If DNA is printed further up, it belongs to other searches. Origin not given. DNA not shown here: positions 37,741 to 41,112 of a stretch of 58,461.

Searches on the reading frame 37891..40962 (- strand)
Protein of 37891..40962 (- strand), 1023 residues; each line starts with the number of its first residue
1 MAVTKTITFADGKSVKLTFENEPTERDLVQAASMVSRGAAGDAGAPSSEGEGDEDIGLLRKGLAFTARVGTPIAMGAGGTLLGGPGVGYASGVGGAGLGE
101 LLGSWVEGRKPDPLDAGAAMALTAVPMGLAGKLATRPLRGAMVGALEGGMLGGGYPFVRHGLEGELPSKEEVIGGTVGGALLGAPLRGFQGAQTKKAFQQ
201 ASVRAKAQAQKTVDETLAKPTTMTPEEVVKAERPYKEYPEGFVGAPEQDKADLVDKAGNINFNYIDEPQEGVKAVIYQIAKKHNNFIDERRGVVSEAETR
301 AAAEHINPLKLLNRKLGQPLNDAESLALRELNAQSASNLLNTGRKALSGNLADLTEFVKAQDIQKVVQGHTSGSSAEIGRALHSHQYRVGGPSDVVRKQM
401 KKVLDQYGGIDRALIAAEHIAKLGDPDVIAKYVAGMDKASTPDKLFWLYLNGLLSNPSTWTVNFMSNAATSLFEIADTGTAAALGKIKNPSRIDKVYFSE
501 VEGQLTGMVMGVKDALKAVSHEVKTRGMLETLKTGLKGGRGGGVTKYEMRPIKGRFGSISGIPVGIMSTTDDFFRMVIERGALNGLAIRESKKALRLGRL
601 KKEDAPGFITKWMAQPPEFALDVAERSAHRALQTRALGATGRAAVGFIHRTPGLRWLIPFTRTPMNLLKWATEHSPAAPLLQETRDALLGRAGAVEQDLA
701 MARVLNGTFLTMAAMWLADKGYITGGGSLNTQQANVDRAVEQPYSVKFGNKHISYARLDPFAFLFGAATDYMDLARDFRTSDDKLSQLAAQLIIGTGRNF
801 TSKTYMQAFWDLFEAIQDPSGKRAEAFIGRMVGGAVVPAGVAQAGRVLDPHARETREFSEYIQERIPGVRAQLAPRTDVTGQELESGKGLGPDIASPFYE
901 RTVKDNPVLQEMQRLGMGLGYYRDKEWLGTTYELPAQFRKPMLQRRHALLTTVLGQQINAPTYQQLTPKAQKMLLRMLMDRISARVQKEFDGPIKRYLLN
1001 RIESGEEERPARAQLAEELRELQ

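Call 79: search_protein_families(library=phrogs, proteins=[window:37891-40962:-], max_evalue=0.00001)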
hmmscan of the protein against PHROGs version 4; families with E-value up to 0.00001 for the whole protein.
window:37891-40962:- (1023 aa): 1 family
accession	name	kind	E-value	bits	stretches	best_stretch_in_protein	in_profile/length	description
phrog_6651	-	head and packaging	1e-24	87.6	1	646-883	947-1207/1375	internal virion protein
